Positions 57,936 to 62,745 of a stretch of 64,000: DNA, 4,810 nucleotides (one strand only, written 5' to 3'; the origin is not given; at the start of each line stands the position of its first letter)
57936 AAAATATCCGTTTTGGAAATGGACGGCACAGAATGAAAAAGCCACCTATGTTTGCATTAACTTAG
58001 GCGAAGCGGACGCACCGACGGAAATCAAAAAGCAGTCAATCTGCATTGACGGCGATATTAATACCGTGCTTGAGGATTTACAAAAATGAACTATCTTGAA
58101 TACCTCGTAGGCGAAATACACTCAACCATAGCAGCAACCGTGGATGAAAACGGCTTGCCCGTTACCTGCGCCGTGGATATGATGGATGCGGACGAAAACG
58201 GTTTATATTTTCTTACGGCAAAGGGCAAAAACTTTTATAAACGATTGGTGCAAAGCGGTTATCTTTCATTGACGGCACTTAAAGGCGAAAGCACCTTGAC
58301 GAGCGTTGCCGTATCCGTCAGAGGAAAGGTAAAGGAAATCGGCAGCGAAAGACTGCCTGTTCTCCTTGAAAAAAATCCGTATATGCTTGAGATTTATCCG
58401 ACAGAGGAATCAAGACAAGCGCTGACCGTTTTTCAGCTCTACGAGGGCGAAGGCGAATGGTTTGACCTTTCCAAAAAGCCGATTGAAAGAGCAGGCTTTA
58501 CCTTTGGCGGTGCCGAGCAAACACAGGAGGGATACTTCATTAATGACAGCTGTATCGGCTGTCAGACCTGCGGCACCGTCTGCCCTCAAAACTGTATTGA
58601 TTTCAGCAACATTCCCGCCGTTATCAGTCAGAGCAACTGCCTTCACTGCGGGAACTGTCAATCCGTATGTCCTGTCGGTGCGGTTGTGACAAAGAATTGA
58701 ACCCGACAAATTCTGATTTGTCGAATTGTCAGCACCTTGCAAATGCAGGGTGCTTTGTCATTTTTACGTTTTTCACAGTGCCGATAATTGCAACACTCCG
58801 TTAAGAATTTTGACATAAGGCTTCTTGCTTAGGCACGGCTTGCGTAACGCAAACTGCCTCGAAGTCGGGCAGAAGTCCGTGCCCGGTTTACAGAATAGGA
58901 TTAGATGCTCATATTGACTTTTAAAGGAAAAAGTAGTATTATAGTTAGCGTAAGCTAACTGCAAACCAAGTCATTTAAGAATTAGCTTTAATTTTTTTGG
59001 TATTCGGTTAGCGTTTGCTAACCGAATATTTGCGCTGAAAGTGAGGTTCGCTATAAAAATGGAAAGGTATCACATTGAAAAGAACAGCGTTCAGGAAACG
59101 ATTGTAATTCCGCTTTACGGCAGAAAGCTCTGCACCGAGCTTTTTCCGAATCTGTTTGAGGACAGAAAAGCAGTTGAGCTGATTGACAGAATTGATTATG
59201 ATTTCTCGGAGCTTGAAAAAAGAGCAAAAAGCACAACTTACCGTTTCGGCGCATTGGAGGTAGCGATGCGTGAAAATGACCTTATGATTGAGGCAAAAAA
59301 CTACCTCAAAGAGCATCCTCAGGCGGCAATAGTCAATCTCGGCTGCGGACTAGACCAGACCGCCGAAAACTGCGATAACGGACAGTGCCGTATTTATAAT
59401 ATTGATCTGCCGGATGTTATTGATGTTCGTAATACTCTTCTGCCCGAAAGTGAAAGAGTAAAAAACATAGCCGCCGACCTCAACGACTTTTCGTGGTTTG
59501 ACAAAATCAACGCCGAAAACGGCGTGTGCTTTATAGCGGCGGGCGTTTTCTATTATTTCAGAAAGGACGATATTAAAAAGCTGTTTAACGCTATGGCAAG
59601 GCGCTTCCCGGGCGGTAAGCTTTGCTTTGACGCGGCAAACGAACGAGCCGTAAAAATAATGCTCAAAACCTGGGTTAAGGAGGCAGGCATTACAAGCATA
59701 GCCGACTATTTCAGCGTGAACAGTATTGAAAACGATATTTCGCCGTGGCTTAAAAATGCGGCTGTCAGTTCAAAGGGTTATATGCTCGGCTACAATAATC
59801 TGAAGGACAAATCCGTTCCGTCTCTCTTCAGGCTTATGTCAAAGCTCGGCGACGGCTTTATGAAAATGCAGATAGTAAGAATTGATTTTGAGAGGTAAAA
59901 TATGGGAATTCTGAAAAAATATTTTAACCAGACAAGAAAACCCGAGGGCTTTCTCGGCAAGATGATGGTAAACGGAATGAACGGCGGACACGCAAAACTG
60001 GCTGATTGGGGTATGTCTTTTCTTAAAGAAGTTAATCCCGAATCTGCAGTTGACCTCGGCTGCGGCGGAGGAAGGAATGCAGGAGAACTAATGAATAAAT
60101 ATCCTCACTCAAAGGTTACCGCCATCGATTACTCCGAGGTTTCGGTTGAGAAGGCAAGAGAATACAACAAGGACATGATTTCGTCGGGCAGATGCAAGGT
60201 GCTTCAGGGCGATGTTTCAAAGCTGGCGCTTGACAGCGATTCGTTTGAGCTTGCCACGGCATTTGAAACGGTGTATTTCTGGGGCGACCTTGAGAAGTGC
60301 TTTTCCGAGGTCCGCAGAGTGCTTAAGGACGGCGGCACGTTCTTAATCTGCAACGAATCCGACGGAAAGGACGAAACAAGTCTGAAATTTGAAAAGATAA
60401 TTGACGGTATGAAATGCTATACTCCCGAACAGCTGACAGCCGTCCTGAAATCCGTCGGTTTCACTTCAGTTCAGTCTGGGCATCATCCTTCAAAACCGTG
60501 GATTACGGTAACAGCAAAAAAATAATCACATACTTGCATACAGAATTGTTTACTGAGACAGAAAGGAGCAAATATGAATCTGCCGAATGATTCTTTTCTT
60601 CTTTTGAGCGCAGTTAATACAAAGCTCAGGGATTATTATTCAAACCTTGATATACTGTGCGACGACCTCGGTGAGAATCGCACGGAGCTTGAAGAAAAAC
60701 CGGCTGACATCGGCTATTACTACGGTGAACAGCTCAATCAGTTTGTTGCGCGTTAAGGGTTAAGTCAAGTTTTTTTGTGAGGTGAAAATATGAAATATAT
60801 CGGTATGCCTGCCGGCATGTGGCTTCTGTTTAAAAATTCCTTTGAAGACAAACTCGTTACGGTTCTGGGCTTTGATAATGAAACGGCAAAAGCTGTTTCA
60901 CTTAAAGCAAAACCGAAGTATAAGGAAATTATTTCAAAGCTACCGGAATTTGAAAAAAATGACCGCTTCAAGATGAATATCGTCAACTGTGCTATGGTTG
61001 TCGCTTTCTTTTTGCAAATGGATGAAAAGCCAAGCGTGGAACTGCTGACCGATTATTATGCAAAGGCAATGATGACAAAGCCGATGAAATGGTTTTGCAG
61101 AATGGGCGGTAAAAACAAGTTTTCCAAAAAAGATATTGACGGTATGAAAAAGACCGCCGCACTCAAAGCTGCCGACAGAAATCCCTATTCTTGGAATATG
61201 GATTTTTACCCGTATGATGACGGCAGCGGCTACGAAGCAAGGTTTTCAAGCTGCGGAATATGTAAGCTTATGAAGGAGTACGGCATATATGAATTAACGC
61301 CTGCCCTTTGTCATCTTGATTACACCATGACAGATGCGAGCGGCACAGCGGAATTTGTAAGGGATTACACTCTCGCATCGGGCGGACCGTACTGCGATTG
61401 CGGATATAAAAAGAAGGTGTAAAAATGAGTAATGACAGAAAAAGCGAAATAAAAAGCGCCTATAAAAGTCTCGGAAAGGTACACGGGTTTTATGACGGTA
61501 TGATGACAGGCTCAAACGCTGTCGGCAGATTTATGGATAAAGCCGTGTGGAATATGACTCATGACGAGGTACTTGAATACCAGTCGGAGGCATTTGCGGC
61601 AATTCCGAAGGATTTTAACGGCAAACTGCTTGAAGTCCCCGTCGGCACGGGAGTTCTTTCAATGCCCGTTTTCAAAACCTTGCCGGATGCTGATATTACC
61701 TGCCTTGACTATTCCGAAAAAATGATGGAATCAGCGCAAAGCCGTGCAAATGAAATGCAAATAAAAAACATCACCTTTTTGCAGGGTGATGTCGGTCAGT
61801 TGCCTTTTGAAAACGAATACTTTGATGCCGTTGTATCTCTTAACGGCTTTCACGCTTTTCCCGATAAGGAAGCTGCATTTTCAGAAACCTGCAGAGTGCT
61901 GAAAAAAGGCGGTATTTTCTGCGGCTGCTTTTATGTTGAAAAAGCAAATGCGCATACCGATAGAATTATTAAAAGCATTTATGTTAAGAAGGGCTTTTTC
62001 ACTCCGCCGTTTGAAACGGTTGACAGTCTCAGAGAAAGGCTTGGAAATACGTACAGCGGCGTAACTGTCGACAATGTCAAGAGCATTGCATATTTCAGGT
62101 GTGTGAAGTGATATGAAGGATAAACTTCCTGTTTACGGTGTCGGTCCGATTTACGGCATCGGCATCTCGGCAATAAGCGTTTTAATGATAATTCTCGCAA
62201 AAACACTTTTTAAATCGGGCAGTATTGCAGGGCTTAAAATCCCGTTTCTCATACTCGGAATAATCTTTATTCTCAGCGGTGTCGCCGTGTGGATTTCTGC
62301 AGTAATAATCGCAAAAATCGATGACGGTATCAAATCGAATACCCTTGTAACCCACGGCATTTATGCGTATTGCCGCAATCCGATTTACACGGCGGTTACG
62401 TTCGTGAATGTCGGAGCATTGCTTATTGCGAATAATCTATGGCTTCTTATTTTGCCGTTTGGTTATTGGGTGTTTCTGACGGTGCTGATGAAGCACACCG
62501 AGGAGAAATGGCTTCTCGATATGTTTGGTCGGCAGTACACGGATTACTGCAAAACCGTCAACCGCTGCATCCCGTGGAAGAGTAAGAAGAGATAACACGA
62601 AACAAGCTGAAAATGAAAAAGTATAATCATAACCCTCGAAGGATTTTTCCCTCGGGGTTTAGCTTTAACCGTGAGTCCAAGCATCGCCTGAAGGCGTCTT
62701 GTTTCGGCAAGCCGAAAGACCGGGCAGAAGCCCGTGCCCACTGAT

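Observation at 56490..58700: Macrodomain / SirTM-type sirtuin operon lacking GcvH-L and LplA2 but translationally coupled to a flavin / 2x[4Fe-4S] protein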

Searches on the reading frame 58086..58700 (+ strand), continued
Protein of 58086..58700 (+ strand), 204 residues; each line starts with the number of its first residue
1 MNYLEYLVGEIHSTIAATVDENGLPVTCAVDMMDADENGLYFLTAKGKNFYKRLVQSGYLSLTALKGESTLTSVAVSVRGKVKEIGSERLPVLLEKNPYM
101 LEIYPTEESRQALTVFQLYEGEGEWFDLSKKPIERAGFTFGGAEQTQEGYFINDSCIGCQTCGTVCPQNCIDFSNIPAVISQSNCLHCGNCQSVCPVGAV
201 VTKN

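Call 84: search_protein_families(library=pfam, proteins=[P0381, P0411, P0429, P0397, P0493, P0509], max_evalue=0.0001)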
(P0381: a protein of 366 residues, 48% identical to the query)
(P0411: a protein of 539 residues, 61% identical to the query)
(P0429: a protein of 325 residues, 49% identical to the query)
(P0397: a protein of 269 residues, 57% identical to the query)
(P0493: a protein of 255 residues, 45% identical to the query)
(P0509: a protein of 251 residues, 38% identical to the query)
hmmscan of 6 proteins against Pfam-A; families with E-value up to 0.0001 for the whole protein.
P0381 (366 aa): 11 families
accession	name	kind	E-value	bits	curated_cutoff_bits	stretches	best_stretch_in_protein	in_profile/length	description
PF00037.32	Fer4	-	2e-11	43.6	21.1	1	313-334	2-23/24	4Fe-4S binding domain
PF01243.27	PNPOx_N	-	3.2e-11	44.1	28.1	1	161-261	11-93/120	Pyridoxamine 5'-phosphate oxidase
PF13237.11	Fer4_10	-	1.5e-09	38.1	25.5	1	315-359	5-53/53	4Fe-4S dicluster domain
PF13187.11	Fer4_9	-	2.2e-08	34.4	27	1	318-363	1-52/52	4Fe-4S dicluster domain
PF12837.12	Fer4_6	-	7.7e-08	32.4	25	0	316-332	6-22/24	4Fe-4S binding domain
PF12838.12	Fer4_7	-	9.4e-08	32.9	27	1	318-362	1-52/52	4Fe-4S dicluster domain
PF13183.11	Fer4_8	-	1.8e-07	32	27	0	312-332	47-67/68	4Fe-4S dicluster domain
PF14697.11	Fer4_21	-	2.2e-07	31.3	35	0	314-332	36-55/59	4Fe-4S dicluster domain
PF12797.12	Fer4_2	-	4.3e-07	29.9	24.5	1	312-330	3-21/22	4Fe-4S binding domain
PF13484.11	Fer4_16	-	7.4e-07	30.3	30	0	318-334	1-17/66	4Fe-4S double cluster binding domain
PF12798.12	Fer4_3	-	2.1e-05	25.5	27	0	319-332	1-14/15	4Fe-4S binding domain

P0411 (539 aa): 1 family
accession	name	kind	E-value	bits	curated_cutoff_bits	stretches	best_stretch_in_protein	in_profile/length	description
PF01098.24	FTSW_RODA_SPOVE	-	1.5e-52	179.2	26.4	1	189-497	37-350/356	Cell cycle protein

P0429 (325 aa): 4 families
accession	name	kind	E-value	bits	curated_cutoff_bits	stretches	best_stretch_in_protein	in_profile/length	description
PF00293.34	NUDIX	-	8.4e-15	55.4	21.1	1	189-296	8-126/134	NUDIX domain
PF01243.27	PNPOx_N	-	1.9e-09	38.4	28.1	1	5-97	6-96/120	Pyridoxamine 5'-phosphate oxidase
PF00037.32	Fer4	-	1.6e-06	28.1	21.1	1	149-170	2-23/24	4Fe-4S binding domain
PF12837.12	Fer4_6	-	9.5e-06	25.8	25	1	150-170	4-24/24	4Fe-4S binding domain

P0397 (269 aa): 1 family
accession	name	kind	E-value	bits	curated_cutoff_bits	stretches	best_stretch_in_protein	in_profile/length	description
PF01661.27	Macro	-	7.9e-27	94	22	1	138-231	26-118/118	Macro domain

P0493 (255 aa): 1 family
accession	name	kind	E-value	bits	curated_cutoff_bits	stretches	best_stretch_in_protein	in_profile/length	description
PF01243.27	PNPOx_N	-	8.1e-10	39.6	28.1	1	29-113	11-89/120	Pyridoxamine 5'-phosphate oxidase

P0509 (251 aa): 10 families
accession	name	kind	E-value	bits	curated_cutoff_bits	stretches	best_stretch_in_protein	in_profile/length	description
PF00037.32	Fer4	-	2.7e-09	36.9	21.1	1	222-244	1-23/24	4Fe-4S binding domain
PF12837.12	Fer4_6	-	3e-09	36.8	25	1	223-244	3-24/24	4Fe-4S binding domain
PF12797.12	Fer4_2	-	9e-08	32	24.5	0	193-210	4-21/22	4Fe-4S binding domain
PF01243.27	PNPOx_N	-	1.1e-07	32.7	28.1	1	50-133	8-85/120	Pyridoxamine 5'-phosphate oxidase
PF14697.11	Fer4_21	-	1.4e-07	32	35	0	223-245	2-27/59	4Fe-4S dicluster domain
PF12838.12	Fer4_7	-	7.4e-07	30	27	1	199-242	2-51/52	4Fe-4S dicluster domain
PF13187.11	Fer4_9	-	2e-06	28.2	27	1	199-244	2-52/52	4Fe-4S dicluster domain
PF13183.11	Fer4_8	-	1.8e-05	25.6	27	0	196-211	51-66/68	4Fe-4S dicluster domain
PF13237.11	Fer4_10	-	1.9e-05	24.9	25.5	1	196-239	6-52/53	4Fe-4S dicluster domain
PF25160.1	LdpA_Fe-S-bd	-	7.5e-05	22.9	27.6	0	195-215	24-44/49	LdpA Fe-S cluster-binding domain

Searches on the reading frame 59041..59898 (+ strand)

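Call 3: search_protein_families(library=pfam, proteins=[window:59041-59898:+], max_evalue=0.01)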
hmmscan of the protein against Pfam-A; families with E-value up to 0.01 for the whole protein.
window:59041-59898:+ (285 aa): 1 family
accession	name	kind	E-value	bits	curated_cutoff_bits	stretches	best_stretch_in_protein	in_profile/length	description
PF04072.20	LCM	-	4.9e-10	40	22.3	1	94-185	84-186/187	Leucine carboxyl methyltransferase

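Call 36: search_protein_families(library=padloc, proteins=[window:59041-59898:+], max_evalue=0.01)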
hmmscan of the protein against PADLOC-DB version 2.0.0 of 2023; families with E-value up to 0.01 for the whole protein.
window:59041-59898:+ (285 aa): 0 families

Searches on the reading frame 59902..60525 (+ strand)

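Call 3: search_protein_families(library=pfam, proteins=[window:59902-60525:+], max_evalue=0.01)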
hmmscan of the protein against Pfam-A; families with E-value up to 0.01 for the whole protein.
window:59902-60525:+ (207 aa): 10 families
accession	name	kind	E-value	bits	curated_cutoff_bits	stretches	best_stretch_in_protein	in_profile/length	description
PF08241.18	Methyltransf_11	-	1.2e-20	74.4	21.2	1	50-149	1-95/95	Methyltransferase domain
PF13649.12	Methyltransf_25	-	8.3e-20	71.7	27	1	50-145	2-97/97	Methyltransferase domain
PF13847.12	Methyltransf_31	-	5.8e-19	68.7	27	1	49-157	7-114/145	Methyltransferase domain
PF08242.18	Methyltransf_12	-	3.6e-13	50.5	30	1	50-147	1-98/98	Methyltransferase domain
PF13489.12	Methyltransf_23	-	8.2e-10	39.1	27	1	33-191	9-163/164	Methyltransferase domain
PF01209.24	Ubie_methyltran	-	4e-09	36.6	20.1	1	35-153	37-155/233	ubiE/COQ5 methyltransferase family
PF00891.24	Methyltransf_2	-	2.7e-07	30.6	22.3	1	48-157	65-172/210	O-methyltransferase domain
PF05175.20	MTS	-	5.5e-06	26.6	23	1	42-107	28-92/170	Methyltransferase small domain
PF03848.20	TehB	-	0.0011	18.9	20.4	1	41-111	26-93/193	Tellurite resistance protein TehB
PF05148.21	Methyltransf_8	-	0.0023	18.3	27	0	48-151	75-158/219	Hypothetical methyltransferase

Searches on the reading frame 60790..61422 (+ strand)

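Call 3: search_protein_families(library=pfam, proteins=[window:60790-61422:+], max_evalue=0.01)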
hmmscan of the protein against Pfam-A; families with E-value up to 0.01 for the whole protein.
window:60790-61422:+ (210 aa): 1 family
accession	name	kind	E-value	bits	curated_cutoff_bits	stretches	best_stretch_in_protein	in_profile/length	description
PF14196.11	ATC_hydrolase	-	1.2e-22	81.7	28.1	1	62-206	1-145/145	L-2-amino-thiazoline-4-carboxylic acid hydrolase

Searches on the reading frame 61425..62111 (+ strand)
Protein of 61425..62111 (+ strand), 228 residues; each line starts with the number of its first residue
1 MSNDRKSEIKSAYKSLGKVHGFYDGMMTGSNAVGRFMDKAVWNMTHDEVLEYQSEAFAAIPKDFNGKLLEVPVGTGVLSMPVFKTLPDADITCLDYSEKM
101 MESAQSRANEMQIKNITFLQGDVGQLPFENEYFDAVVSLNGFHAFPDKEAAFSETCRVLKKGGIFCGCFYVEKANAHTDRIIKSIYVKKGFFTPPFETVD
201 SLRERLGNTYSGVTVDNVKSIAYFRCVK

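Call 3: search_protein_families(library=pfam, proteins=[window:61425-62111:+], max_evalue=0.01)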
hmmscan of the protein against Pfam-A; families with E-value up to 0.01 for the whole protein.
window:61425-62111:+ (228 aa): 8 families
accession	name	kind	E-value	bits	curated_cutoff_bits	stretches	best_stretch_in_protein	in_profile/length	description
PF13649.12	Methyltransf_25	-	3.1e-22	79.5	27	1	69-163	2-97/97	Methyltransferase domain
PF08241.18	Methyltransf_11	-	1.8e-21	77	21.2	1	69-166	1-94/95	Methyltransferase domain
PF13847.12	Methyltransf_31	-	8.5e-21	74.6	27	1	65-170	4-112/145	Methyltransferase domain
PF08242.18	Methyltransf_12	-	6.9e-16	59.2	30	1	69-165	1-98/98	Methyltransferase domain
PF01209.24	Ubie_methyltran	-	9.2e-16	58.3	20.1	1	62-166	49-150/233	ubiE/COQ5 methyltransferase family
PF05175.20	MTS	-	1.6e-08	34.8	23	1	59-163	26-134/170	Methyltransferase small domain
PF13489.12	Methyltransf_23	-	0.00033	20.9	27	1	62-165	20-114/164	Methyltransferase domain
PF06080.18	DUF938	-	0.0035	17.6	27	1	65-166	27-136/202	Protein of unknown function (DUF938)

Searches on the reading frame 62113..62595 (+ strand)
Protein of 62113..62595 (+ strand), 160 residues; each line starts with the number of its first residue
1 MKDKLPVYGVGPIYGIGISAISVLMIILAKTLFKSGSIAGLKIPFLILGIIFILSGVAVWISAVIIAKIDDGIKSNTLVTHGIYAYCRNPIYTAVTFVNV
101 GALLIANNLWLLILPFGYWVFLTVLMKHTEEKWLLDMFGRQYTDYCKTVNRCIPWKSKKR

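Call 32: search_protein_families(library=pfam, proteins=[window:62113-62595:+], max_evalue=0.001)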
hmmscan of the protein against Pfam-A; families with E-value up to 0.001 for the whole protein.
window:62113-62595:+ (160 aa): 2 families
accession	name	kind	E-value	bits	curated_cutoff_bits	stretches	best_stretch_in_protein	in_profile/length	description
PF04191.18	PEMT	-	5.5e-11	43.3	25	1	72-140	36-104/105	Phospholipid methyltransferase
PF04140.19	ICMT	-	1.8e-05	25.5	24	1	66-133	29-92/95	Isoprenylcysteine carboxyl methyltransferase (ICMT) family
